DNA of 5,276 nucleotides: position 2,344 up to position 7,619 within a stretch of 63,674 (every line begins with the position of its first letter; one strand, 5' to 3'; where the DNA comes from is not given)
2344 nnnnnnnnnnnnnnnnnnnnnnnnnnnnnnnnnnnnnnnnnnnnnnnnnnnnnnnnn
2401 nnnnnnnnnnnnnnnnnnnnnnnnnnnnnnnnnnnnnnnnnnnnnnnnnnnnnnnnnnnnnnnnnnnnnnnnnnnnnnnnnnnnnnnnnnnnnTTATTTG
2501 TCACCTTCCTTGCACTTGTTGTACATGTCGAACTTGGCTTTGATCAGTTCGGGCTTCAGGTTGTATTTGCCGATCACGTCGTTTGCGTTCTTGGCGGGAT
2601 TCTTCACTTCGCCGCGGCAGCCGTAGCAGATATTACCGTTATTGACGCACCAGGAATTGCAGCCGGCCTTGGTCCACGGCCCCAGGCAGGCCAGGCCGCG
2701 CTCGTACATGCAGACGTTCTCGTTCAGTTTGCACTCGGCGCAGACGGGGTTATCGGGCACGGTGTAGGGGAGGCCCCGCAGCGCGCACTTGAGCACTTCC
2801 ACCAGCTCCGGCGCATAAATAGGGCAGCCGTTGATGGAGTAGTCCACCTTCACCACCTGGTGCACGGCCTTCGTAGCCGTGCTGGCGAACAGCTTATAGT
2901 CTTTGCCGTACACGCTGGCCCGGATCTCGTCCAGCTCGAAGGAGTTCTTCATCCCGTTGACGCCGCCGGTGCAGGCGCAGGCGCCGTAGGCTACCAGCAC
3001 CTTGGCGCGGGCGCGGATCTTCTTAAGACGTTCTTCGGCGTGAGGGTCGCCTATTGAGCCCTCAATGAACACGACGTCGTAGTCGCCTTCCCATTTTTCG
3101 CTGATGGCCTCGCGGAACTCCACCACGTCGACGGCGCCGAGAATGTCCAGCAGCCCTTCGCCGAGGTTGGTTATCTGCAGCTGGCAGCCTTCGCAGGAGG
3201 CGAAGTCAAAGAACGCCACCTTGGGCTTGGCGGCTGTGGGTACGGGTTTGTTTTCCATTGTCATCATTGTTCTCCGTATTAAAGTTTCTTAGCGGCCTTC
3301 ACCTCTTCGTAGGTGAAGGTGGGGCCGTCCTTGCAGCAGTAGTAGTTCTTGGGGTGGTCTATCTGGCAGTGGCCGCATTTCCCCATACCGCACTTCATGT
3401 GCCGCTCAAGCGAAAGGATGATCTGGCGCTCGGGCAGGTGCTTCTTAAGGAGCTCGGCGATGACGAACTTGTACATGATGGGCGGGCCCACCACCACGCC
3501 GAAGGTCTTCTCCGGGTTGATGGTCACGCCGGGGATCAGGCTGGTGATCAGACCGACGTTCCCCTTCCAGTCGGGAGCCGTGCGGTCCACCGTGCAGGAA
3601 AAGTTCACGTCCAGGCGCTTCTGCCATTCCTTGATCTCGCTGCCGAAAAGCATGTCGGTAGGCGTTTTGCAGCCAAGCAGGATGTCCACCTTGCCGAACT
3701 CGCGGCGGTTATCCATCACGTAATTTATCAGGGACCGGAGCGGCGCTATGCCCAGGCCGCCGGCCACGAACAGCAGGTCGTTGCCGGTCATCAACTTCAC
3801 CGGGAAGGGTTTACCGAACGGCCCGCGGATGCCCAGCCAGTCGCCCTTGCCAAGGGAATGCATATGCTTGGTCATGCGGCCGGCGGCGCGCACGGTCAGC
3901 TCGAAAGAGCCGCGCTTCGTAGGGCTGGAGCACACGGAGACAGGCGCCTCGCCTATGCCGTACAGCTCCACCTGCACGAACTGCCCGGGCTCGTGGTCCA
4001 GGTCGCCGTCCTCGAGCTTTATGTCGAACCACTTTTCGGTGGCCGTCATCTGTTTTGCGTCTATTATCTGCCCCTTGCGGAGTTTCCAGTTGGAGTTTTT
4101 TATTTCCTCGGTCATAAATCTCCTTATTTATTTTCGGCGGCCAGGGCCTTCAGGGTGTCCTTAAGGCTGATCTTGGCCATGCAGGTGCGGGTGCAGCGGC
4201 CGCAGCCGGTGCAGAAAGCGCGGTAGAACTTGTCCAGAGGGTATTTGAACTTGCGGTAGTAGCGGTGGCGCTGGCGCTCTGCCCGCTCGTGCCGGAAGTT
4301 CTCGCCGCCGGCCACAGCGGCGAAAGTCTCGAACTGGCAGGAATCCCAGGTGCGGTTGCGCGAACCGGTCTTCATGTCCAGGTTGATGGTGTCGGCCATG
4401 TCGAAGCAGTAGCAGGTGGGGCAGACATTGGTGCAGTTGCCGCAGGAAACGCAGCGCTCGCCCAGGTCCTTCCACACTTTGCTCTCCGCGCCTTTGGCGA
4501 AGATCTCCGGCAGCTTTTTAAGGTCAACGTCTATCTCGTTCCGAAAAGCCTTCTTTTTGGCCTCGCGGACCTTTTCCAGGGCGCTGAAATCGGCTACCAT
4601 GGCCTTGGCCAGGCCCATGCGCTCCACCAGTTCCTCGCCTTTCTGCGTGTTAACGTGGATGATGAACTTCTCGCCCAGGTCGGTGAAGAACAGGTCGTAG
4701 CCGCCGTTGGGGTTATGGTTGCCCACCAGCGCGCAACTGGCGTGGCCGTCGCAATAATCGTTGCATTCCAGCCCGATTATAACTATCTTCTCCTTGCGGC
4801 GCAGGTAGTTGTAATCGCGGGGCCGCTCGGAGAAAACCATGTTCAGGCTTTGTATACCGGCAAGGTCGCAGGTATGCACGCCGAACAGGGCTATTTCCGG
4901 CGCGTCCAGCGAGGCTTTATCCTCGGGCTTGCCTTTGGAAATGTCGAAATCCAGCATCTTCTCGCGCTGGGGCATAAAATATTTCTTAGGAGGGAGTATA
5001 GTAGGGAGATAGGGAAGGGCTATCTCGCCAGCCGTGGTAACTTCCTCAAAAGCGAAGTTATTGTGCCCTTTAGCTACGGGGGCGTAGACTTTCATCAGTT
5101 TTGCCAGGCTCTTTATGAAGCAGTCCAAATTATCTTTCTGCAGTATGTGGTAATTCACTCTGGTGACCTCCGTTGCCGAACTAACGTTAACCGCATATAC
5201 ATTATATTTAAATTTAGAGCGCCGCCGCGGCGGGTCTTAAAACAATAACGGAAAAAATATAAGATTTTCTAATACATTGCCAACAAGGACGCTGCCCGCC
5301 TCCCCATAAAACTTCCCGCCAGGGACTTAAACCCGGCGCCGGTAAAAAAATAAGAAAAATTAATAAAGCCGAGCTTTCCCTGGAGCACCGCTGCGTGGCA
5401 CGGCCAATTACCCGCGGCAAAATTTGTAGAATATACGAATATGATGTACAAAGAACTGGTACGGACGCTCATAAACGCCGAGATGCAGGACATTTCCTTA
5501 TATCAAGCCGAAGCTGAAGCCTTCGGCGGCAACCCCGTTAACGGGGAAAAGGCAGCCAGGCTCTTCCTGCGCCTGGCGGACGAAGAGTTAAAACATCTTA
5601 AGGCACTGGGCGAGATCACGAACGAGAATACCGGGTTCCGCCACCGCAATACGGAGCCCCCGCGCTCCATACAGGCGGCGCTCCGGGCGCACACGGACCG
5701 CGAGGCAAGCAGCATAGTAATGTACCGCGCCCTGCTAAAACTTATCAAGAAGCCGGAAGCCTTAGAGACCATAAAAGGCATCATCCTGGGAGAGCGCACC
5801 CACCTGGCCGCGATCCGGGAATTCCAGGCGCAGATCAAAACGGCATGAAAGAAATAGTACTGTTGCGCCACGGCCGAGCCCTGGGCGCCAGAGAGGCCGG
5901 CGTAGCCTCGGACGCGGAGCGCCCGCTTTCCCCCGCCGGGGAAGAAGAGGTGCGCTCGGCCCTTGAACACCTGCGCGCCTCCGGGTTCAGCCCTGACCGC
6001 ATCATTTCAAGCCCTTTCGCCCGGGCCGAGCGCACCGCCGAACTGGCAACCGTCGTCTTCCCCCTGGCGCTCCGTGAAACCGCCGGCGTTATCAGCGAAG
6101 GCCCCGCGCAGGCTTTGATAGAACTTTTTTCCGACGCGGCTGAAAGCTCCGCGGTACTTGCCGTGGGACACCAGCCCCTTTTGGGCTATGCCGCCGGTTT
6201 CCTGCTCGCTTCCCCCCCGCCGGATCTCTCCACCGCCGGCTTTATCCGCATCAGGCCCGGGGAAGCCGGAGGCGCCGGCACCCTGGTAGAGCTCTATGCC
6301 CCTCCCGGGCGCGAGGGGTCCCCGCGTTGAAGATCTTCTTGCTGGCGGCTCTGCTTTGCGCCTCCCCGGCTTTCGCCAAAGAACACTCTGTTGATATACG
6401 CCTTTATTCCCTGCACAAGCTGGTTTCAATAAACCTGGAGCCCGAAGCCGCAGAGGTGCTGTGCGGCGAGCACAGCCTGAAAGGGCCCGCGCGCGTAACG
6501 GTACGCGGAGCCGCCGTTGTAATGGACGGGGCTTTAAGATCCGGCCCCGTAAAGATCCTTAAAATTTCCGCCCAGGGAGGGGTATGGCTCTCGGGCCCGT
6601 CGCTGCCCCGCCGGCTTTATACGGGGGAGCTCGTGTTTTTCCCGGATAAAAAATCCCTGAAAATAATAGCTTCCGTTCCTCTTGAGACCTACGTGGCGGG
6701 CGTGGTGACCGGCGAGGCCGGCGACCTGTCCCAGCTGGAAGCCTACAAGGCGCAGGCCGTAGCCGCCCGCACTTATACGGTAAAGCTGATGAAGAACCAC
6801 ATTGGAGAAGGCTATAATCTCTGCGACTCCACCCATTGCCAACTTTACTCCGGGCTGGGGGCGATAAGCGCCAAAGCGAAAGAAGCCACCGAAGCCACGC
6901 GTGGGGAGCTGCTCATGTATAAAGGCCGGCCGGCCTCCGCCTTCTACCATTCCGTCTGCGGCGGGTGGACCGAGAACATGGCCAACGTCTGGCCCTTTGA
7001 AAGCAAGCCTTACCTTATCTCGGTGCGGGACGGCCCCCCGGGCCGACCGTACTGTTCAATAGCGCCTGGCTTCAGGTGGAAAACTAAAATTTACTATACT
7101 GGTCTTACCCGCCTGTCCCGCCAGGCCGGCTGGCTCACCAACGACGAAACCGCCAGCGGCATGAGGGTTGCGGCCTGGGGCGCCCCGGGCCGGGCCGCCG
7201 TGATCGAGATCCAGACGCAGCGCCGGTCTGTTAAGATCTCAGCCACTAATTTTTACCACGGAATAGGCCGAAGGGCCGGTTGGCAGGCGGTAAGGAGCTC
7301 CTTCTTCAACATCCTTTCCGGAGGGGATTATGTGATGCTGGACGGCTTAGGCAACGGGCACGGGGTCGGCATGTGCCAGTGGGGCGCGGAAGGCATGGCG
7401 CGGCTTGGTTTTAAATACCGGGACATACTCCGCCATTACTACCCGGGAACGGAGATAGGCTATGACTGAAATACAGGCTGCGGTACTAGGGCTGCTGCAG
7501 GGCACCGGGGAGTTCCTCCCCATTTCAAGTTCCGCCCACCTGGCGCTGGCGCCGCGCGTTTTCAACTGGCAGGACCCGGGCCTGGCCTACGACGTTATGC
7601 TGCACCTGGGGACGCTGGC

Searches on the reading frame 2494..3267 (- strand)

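Call 31: search_protein_families(library=pfam, proteins=[window:2494-3267:-], max_evalue=0.00001)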
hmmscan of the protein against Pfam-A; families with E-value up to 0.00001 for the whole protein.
window:2494-3267:- (257 aa): 1 family
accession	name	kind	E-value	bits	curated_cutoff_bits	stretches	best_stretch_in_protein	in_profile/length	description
PF01058.29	Oxidored_q6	-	1.3e-25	90.1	27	1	25-160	1-126/128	NADH ubiquinone oxidoreductase, 20 Kd subunit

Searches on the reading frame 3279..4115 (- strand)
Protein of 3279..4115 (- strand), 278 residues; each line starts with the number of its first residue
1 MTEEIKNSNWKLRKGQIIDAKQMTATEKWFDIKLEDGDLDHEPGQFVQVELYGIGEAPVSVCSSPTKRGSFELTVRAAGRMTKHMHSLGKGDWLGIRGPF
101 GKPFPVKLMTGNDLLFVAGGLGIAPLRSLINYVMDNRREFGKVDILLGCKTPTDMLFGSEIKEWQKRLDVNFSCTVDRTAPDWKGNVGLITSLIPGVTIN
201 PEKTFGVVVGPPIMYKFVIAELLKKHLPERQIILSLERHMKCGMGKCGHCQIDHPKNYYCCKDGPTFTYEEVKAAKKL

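Call 31: search_protein_families(library=pfam, proteins=[window:3279-4115:-], max_evalue=0.00001)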
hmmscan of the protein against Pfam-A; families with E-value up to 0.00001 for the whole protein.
window:3279-4115:- (278 aa): 3 families
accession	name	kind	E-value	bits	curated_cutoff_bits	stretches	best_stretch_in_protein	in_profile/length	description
PF00175.26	NAD_binding_1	-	3.4e-14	53.9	22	1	116-218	1-107/109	Oxidoreductase NAD-binding domain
PF10418.14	DHODB_Fe-S_bind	-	1.6e-12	47.4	23.9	1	237-272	1-40/41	Iron-sulfur cluster binding domain of dihydroorotate dehydrogenase B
PF00970.30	FAD_binding_6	-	5.2e-08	33.6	21.1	1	17-102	4-96/99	Oxidoreductase FAD-binding domain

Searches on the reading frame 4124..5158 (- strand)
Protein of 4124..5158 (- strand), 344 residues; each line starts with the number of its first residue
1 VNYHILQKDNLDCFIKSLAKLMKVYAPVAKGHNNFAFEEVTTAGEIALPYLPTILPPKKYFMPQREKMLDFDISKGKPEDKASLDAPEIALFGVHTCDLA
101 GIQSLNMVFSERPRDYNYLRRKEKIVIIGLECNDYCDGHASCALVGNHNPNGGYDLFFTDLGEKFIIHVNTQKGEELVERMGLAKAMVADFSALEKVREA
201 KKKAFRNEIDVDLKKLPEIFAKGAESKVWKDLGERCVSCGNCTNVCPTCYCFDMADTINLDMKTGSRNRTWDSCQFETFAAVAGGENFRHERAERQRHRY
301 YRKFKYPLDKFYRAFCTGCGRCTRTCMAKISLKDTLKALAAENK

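Call 31: search_protein_families(library=pfam, proteins=[window:4124-5158:-], max_evalue=0.00001)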
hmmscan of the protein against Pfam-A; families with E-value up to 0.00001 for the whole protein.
window:4124-5158:- (344 aa): 3 families
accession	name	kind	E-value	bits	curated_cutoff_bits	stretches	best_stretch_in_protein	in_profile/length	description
PF17179.9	Fer4_22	-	1.7e-30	106.1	27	1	235-330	1-95/95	4Fe-4S dicluster domain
PF13187.11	Fer4_9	-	3.4e-08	33.8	27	0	225-248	34-49/52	4Fe-4S dicluster domain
PF12797.12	Fer4_2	-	2.1e-06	27.7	24.5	0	234-248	8-22/22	4Fe-4S binding domain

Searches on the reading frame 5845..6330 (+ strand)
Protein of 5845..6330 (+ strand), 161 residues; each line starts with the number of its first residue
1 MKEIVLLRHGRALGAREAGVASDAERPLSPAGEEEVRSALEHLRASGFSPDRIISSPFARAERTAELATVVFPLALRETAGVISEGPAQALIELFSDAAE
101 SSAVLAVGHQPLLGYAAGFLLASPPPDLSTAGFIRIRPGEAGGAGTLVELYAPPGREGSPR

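Call 31: search_protein_families(library=pfam, proteins=[window:5845-6330:+], max_evalue=0.00001)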
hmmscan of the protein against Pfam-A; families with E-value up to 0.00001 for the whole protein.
window:5845-6330:+ (161 aa): 1 family
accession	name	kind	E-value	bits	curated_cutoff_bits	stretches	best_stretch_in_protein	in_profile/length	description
PF00300.27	His_Phos_1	-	5.8e-10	39.6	21.7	1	4-71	1-66/194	Histidine phosphatase superfamily (branch 1)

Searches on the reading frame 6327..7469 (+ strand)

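Call 31: search_protein_families(library=pfam, proteins=[window:6327-7469:+], max_evalue=0.00001)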
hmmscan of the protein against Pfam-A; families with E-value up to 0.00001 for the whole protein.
window:6327-7469:+ (380 aa): 1 family
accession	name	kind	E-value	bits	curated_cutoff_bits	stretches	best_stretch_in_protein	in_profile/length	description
PF08486.15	SpoIID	-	2.1e-23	83.2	23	1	108-198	2-97/97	Stage II sporulation protein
